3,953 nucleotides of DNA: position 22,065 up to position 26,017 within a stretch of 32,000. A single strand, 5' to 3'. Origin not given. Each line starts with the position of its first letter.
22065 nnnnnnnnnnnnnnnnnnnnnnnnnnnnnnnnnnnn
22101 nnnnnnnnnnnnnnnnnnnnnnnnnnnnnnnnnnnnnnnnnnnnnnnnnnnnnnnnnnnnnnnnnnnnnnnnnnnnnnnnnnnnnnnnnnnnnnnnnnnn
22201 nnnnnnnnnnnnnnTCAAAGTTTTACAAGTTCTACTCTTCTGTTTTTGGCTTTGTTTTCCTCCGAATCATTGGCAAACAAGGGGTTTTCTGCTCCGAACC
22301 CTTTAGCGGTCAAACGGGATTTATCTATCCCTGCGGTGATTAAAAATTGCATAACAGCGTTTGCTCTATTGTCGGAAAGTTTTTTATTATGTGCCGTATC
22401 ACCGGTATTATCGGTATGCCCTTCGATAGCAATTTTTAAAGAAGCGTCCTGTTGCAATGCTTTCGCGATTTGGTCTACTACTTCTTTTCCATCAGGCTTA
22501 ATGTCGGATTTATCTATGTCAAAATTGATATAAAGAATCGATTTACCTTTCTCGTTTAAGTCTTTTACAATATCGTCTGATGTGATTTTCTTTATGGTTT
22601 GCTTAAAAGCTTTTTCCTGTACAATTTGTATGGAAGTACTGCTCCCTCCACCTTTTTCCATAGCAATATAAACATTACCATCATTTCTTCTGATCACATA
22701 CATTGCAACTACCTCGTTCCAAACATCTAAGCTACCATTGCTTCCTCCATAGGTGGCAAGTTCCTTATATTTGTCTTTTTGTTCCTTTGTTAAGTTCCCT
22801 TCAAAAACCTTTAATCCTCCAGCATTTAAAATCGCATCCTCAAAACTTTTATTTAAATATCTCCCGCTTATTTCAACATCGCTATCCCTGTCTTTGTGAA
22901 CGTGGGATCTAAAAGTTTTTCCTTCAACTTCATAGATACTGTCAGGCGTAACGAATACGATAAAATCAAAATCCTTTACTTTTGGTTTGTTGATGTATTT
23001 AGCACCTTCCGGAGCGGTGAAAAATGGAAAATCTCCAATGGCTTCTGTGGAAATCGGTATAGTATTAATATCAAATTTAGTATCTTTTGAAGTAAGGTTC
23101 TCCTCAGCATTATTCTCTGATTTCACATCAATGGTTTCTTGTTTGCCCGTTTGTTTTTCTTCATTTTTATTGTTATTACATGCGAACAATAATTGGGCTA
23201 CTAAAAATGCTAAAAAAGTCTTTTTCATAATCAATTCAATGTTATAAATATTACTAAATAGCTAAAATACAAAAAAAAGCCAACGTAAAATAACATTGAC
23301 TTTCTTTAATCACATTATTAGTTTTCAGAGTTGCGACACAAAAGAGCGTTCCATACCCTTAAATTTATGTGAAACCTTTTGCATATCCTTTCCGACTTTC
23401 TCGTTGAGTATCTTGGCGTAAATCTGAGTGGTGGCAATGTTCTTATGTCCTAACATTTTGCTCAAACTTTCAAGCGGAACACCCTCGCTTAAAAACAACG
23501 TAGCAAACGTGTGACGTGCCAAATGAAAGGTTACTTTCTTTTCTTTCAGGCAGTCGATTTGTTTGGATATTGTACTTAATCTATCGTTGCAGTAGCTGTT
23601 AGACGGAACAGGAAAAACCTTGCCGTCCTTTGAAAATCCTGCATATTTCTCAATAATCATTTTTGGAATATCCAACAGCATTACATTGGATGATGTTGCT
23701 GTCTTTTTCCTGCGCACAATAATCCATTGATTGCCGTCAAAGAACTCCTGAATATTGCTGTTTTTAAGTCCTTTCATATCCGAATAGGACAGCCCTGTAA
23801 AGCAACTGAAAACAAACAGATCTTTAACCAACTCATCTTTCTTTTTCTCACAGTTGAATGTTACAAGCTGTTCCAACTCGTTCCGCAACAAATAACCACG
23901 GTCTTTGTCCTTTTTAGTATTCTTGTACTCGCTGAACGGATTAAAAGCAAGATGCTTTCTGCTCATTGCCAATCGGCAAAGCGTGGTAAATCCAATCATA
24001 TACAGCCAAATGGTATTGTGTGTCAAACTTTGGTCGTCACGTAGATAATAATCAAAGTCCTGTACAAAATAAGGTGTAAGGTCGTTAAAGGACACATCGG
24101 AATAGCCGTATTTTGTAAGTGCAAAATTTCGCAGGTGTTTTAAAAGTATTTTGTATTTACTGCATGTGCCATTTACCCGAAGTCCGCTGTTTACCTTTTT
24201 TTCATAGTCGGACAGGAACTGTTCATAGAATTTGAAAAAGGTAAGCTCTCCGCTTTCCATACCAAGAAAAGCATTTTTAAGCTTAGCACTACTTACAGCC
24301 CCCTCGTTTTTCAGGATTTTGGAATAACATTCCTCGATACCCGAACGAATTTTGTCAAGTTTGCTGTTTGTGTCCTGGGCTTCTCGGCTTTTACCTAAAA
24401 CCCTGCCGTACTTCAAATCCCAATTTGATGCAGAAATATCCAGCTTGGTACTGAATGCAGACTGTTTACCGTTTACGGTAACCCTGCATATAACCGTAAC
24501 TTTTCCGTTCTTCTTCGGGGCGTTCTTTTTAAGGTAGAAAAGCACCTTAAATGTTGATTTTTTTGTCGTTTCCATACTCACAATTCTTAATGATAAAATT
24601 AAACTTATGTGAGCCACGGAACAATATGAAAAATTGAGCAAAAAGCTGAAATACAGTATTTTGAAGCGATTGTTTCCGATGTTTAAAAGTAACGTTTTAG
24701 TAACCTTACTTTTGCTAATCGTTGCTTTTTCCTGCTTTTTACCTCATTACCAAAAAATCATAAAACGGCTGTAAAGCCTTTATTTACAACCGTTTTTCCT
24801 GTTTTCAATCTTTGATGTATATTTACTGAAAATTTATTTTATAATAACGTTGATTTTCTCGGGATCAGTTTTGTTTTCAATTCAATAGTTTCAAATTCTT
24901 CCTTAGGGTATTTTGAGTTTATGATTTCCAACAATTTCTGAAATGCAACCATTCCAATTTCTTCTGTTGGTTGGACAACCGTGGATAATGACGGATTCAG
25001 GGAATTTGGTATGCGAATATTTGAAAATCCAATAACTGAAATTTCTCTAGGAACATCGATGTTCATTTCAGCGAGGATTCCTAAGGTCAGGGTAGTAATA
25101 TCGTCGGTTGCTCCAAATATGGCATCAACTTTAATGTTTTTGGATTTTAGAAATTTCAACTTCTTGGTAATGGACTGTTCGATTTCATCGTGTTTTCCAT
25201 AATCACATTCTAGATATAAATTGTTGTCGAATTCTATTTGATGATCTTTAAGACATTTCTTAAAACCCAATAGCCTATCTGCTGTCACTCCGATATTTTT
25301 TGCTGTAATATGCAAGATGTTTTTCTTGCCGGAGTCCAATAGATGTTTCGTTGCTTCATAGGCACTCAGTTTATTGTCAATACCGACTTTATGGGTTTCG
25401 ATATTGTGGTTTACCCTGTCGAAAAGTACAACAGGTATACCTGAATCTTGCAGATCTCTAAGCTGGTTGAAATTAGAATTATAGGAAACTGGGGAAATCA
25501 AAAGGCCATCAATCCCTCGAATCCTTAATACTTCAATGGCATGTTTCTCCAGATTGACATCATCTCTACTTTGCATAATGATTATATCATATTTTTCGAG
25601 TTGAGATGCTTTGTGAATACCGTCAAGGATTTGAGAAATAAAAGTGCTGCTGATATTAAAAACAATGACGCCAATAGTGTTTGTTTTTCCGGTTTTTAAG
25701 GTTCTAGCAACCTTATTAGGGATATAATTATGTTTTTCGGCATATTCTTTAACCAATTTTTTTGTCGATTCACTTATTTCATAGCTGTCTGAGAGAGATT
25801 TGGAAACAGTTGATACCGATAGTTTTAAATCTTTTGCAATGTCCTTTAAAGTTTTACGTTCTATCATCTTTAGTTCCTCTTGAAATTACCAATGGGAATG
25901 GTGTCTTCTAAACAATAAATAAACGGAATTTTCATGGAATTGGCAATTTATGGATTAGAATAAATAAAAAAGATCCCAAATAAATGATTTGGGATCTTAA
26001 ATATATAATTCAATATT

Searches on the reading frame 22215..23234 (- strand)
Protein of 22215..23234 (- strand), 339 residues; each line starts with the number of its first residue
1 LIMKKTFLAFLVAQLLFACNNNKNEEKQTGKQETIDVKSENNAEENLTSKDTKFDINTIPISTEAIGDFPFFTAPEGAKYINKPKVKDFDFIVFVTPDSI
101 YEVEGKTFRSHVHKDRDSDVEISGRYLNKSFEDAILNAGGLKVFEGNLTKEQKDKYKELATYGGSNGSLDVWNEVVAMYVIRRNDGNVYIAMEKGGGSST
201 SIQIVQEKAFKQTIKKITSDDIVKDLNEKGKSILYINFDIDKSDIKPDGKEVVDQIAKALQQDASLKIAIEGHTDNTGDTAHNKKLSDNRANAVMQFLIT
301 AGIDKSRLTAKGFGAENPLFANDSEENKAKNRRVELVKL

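Call 8: search_protein_families(library=pfam, proteins=[window:22215-23234:-], max_evalue=0.01)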
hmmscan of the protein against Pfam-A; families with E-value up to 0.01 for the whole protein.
window:22215-23234:- (339 aa): 2 families
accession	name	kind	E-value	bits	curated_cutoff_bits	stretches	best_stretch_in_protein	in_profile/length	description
PF00691.25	OmpA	-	1.4e-24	86.7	27.2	1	238-332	2-98/98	OmpA family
PF05359.17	DUF748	-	5.4e-06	25.2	50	1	232-282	877-927/1037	Domain of Unknown Function (DUF748)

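Call 10: search_protein_families(library=padloc, proteins=[window:22215-23234:-], max_evalue=0.01)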
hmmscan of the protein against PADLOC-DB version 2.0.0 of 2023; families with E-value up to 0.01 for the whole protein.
window:22215-23234:- (339 aa): 7 families
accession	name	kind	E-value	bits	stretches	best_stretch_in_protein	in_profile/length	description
PDLC00651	ZorB3|ZorB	-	1.3e-14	52.2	1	237-337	92-201/215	MotB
PDLC00609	ZorB1|ZorB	-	1.4e-13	48.9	1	236-336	95-212/232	MotB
PDLC00612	ZorB1|ZorB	-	2.6e-10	38.3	1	268-336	187-264/293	MotB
PDLC00610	ZorB1|ZorB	-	1.2e-07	29.6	1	268-336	150-232/254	MotB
PDLC00641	ZorB2|ZorB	-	3.1e-07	28.3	1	266-336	134-220/238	MotB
PDLC00608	ZorB1|ZorB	-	7.2e-06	23.5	1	236-334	98-221/243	MotB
PDLC00611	ZorB1|ZorB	-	7.4e-05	20.5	1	238-336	98-211/240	MotB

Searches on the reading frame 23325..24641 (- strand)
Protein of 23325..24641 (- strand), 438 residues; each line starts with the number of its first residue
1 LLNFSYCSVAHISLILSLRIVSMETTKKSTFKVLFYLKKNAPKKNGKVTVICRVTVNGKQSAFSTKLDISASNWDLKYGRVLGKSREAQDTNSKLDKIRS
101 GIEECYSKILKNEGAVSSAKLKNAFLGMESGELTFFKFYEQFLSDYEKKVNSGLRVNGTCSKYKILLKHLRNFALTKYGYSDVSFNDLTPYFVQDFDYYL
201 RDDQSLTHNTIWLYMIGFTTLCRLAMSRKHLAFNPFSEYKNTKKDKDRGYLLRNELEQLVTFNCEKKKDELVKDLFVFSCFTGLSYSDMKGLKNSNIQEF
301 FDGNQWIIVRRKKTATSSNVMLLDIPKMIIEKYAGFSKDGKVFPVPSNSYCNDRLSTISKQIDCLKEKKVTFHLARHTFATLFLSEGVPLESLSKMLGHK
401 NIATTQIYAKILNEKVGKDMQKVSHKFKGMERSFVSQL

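Call 8: search_protein_families(library=pfam, proteins=[window:23325-24641:-], max_evalue=0.01)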
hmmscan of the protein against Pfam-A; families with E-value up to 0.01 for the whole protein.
window:23325-24641:- (438 aa): 3 families
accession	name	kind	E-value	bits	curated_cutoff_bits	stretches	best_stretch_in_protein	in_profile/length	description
PF13102.12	Phage_int_SAM_5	-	1.4e-17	64.3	22.3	1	134-240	1-97/98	Phage integrase SAM-like domain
PF17293.8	Arm-DNA-bind_5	-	6.1e-17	62.4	22.6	1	35-121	1-86/87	Arm DNA-binding domain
PF00589.27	Phage_integrase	-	1.7e-16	60.9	27.1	1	251-411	3-168/172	Phage integrase family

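Call 10: search_protein_families(library=padloc, proteins=[window:23325-24641:-], max_evalue=0.01)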
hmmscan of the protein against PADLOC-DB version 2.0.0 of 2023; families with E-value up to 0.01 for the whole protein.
window:23325-24641:- (438 aa): 0 families

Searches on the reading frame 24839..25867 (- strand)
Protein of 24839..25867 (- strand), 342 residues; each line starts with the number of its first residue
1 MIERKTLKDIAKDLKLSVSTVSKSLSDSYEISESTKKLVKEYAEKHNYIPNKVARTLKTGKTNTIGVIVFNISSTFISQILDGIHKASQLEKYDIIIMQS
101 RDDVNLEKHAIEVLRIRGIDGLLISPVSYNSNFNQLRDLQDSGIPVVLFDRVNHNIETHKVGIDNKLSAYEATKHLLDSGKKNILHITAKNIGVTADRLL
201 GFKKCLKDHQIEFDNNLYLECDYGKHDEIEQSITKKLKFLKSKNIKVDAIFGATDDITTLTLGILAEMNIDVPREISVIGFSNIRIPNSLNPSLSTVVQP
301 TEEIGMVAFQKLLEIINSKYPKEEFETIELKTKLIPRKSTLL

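Call 8: search_protein_families(library=pfam, proteins=[window:24839-25867:-], max_evalue=0.01)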
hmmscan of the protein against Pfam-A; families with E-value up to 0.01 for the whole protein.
window:24839-25867:- (342 aa): 4 families
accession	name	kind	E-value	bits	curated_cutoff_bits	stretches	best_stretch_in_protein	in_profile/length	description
PF13377.12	Peripla_BP_3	-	1.2e-24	87.7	26.5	1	174-340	2-167/167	Periplasmic binding protein-like domain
PF00532.27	Peripla_BP_1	-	4.8e-19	69.3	22.2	1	63-322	2-263/281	Periplasmic binding proteins and sugar binding domain of LacI family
PF13407.12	Peripla_BP_4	-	4.1e-17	63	35.1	1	65-314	1-252/258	Periplasmic binding protein domain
PF00356.27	LacI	-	4.3e-12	46.1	27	1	6-51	1-46/46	Bacterial regulatory proteins, lacI family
